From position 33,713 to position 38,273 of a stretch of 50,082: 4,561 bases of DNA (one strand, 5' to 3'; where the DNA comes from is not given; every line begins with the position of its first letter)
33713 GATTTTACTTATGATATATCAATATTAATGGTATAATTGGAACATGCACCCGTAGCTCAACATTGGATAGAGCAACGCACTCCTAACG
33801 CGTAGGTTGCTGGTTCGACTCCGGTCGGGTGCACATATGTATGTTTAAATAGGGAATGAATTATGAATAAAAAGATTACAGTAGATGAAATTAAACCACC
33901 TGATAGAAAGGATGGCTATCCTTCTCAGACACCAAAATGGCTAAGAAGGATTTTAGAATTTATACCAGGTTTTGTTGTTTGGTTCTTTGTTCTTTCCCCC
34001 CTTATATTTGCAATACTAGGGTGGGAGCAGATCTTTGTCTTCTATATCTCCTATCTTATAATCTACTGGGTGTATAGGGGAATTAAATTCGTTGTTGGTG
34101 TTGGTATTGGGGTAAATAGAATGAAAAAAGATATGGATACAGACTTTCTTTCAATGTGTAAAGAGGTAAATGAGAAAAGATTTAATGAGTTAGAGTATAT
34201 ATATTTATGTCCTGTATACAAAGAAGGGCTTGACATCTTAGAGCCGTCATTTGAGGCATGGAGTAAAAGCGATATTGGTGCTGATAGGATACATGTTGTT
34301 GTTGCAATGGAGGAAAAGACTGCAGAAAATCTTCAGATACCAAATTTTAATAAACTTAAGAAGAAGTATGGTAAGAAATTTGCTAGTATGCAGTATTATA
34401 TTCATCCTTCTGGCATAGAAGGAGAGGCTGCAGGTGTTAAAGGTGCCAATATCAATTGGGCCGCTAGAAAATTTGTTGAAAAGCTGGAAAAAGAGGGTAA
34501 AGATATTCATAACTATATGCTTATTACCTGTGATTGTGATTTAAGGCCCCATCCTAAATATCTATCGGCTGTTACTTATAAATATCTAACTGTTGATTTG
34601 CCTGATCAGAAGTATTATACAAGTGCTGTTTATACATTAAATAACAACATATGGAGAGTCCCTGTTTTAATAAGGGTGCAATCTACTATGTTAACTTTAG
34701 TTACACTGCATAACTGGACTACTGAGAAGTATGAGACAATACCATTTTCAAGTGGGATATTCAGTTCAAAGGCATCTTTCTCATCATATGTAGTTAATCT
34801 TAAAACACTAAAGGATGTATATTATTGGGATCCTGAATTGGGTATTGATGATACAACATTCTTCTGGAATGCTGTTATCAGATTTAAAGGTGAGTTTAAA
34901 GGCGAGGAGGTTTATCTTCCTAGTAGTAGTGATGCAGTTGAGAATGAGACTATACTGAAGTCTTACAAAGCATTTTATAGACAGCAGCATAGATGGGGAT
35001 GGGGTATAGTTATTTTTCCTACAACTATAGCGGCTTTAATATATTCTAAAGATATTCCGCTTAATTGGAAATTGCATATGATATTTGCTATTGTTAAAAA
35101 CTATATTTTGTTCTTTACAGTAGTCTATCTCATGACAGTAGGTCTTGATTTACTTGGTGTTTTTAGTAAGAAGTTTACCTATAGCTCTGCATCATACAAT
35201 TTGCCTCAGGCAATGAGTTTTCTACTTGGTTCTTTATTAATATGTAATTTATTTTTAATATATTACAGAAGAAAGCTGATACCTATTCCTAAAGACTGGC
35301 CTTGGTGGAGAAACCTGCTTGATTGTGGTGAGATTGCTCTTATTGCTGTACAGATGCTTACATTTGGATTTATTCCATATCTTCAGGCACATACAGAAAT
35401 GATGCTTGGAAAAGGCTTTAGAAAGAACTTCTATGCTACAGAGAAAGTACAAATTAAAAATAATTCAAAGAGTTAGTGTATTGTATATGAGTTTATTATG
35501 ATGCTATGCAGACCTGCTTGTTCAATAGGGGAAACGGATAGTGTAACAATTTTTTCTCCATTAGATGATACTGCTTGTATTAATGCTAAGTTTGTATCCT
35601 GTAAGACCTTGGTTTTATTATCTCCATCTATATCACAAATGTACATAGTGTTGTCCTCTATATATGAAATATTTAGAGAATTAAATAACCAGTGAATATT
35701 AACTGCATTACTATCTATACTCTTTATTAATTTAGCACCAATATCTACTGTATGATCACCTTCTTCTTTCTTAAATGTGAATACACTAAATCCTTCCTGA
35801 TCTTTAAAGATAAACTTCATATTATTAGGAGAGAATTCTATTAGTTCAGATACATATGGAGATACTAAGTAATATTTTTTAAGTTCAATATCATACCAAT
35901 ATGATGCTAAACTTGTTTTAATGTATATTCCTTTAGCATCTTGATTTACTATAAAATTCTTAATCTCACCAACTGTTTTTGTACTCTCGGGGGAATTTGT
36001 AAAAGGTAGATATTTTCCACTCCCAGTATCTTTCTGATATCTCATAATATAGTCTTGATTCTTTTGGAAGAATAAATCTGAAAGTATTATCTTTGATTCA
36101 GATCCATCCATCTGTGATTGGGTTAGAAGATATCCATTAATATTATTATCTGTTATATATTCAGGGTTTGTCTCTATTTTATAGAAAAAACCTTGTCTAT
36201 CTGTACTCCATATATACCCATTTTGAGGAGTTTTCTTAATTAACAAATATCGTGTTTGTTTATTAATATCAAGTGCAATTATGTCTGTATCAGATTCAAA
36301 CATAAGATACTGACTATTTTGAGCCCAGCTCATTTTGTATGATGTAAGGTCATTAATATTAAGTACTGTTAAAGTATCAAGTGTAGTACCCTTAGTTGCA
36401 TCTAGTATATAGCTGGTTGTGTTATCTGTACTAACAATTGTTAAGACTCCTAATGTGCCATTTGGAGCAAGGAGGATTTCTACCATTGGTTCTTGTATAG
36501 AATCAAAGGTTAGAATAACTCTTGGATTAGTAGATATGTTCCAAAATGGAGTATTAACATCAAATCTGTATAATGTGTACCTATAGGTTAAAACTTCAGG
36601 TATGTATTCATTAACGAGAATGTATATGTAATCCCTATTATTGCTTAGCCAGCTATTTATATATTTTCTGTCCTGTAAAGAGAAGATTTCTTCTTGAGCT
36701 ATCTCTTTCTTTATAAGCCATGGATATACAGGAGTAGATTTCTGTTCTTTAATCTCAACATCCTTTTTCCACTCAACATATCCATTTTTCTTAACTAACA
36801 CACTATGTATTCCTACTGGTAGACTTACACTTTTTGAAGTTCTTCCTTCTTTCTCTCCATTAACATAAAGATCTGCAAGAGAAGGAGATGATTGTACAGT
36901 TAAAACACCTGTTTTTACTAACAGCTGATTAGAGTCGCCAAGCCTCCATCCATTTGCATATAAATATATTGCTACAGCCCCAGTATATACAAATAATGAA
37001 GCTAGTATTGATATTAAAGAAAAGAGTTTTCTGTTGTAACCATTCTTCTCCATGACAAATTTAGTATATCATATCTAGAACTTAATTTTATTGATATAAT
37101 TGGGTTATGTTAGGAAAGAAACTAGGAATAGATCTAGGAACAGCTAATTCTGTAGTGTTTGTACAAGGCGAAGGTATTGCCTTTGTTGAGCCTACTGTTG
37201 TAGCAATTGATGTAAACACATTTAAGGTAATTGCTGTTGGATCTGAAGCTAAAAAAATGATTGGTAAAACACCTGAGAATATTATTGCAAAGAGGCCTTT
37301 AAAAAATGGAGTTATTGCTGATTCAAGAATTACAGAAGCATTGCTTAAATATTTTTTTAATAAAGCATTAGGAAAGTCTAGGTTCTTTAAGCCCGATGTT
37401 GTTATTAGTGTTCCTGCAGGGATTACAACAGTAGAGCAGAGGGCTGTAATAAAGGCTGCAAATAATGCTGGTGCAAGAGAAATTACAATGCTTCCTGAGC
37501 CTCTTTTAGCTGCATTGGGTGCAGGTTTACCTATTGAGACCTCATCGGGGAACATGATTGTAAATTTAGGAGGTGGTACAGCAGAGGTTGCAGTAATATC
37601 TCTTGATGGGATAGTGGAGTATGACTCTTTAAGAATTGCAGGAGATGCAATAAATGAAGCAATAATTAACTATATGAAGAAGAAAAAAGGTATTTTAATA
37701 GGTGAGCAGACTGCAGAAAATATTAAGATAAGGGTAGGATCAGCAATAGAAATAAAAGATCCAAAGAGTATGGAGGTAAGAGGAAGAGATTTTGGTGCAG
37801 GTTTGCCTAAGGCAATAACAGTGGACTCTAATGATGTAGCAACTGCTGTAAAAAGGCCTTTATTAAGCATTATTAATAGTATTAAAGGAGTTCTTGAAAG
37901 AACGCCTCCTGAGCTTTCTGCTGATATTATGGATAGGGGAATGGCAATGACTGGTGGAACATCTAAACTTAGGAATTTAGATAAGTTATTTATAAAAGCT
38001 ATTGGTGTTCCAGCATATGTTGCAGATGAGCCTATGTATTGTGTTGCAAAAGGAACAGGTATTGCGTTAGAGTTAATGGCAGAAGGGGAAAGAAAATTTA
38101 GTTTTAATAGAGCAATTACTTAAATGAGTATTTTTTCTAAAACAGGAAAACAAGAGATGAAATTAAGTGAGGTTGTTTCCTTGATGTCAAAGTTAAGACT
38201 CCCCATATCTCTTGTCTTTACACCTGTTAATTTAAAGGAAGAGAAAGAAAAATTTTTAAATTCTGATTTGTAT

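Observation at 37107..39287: mreB translationally coupled to a MATCAP/DUF1704-like carboxypeptidase and converging on the ATP-grasp ligase operon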

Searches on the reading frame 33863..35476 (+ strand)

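Call 3: search_protein_families(library=pfam, proteins=[window:33863-35476:+], max_evalue=0.01)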
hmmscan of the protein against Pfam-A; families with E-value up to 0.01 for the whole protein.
window:33863-35476:+ (537 aa): 1 family
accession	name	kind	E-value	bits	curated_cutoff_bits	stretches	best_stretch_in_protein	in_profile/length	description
PF13632.12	Glyco_trans_2_3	-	1.8e-05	25.1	27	1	307-424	75-192/198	Glycosyl transferase family group 2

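Call 4: search_protein_families(library=ncbifam, proteins=[window:33863-35476:+], max_evalue=0.01)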
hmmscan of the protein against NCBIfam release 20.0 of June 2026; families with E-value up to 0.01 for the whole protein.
window:33863-35476:+ (537 aa): 1 family
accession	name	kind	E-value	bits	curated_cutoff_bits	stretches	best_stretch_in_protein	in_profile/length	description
TIGR03541.1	reg_near_HchA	equivalog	0.0053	16.3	215.6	1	108-164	67-122/232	PA1136 family autoinducer-binding transcriptional regulator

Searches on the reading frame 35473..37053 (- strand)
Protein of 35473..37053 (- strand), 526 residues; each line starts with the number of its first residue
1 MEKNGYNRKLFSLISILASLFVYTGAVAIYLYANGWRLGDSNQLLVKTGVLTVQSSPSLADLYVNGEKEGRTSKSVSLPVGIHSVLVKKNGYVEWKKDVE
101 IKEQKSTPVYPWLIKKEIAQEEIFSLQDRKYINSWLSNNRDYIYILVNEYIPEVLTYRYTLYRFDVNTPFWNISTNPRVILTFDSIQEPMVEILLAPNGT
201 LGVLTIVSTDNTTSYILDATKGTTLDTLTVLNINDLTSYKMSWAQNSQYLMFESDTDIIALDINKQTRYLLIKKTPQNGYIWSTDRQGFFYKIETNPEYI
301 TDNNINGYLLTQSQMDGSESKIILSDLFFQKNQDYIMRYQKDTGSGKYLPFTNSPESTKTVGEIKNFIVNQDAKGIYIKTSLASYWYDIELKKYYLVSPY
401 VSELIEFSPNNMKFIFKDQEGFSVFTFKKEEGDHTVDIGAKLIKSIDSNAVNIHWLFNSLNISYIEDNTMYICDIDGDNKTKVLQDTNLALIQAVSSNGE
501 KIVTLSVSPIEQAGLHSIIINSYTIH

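Call 3: search_protein_families(library=pfam, proteins=[window:35473-37053:-], max_evalue=0.01)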
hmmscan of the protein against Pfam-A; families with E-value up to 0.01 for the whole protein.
window:35473-37053:- (526 aa): 1 family
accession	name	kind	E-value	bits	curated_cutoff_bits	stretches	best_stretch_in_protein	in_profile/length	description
PF08308.17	PEGA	-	5.3e-12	45.9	20.8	1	49-108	2-62/71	PEGA domain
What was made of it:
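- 35473..37053 (-): PEGA-domain protein (526 aa), transcribed divergently from mreB across a 53-nt spacer. It is a conserved neighbour of the mreB-MATCAP pair. PF08308 PEGA at E=5e-12 (call 3).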

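Call 4: search_protein_families(library=ncbifam, proteins=[window:35473-37053:-], max_evalue=0.01)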
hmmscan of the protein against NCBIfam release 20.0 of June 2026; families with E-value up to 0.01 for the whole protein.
window:35473-37053:- (526 aa): 0 families

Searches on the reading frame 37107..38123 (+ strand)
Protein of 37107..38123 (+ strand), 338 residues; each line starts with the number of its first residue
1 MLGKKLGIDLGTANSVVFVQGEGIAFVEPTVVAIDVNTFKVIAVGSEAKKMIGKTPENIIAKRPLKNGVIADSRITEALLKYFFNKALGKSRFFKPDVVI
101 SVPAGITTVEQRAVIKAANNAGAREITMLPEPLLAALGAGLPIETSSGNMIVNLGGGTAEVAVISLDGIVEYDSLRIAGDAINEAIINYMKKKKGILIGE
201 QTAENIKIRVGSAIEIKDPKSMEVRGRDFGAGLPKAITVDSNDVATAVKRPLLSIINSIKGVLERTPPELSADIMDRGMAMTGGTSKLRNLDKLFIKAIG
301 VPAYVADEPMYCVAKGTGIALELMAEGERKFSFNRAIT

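Call 3: search_protein_families(library=pfam, proteins=[window:37107-38123:+], max_evalue=0.01)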
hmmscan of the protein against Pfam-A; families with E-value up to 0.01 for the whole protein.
window:37107-38123:+ (338 aa): 4 families
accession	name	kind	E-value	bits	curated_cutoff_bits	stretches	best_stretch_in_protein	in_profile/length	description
PF06723.19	MreB_Mbl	-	2e-128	428.3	27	1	4-325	2-323/327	MreB/Mbl protein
PF14450.12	FtsA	-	8.8e-10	39.5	31.8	1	151-316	2-127/127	Cell division protein FtsA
PF00012.26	HSP70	-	8.6e-08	31.3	20.6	1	97-191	135-235/599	Hsp70 protein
PF00022.25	Actin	-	0.00025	20.2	27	1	29-194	31-191/410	Actin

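Call 4: search_protein_families(library=ncbifam, proteins=[window:37107-38123:+], max_evalue=0.01)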
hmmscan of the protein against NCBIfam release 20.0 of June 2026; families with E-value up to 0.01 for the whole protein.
window:37107-38123:+ (338 aa): 17 families
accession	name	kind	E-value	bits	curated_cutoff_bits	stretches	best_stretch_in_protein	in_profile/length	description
NF010539.0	PRK13927.1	subfamily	6e-129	429.8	293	1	3-327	6-332/339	rod shape-determining protein MreB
TIGR00904.1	mreB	subfamily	3.9e-126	420.6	365.75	1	4-325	3-330/334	MreB/Mrl family cell shape determining protein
NF010540.1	PRK13929.1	exception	6.6e-109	364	515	1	4-325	5-328/334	rod-share determining protein MreBH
NF040964.1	MamK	subfamily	3.9e-15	55.7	400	1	6-317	3-315/335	MamK family actin-like protein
NF053558.1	BeeR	equivalog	1.8e-14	53.5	530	1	6-297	3-306/349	BeeR family actin-like protein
TIGR01991.1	HscA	equivalog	5.7e-12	44.9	708.55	1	95-265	130-306/600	Fe-S protein assembly chaperone HscA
NF003520.0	PRK05183.1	subfamily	1e-11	44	620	1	95-326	150-384/621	Fe-S protein assembly chaperone HscA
TIGR01174.1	ftsA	equivalog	3.5e-10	39.5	175.85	1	142-305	191-344/371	cell division protein FtsA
NF009947.0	PRK13411.1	equivalog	7e-10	37.6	1002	1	97-192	135-236/662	molecular chaperone DnaK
TIGR02350.1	prok_dnaK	equivalog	6e-09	34.8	822.55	1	97-193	132-234/596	molecular chaperone DnaK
NF001413.0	PRK00290.1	equivalog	1.7e-08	33.3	648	1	97-192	135-234/625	molecular chaperone DnaK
NF009946.0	PRK13410.1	equivalog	1.8e-08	33.1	1019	1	97-173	137-214/669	molecular chaperone DnaK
NF002399.0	PRK01433.1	equivalog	1.1e-06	27.6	743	1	65-317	111-350/595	Fe-S protein assembly chaperone HscA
NF011660.0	PRK15080.1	equivalog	3e-06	26.6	182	0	64-170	63-164/277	ethanolamine utilization protein EutJ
TIGR02529.1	EutJ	subfamily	1.7e-05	24.4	152.1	1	96-172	62-132/239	ethanolamine utilization protein EutJ family protein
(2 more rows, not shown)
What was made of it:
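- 37107..38123 (+): mreB (338 aa), a genuine MreB. No mreC or mreD follows it. NCBIfam PRK13927 at 429.8 bits, above its 293 cut-off (calls 3, 4).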
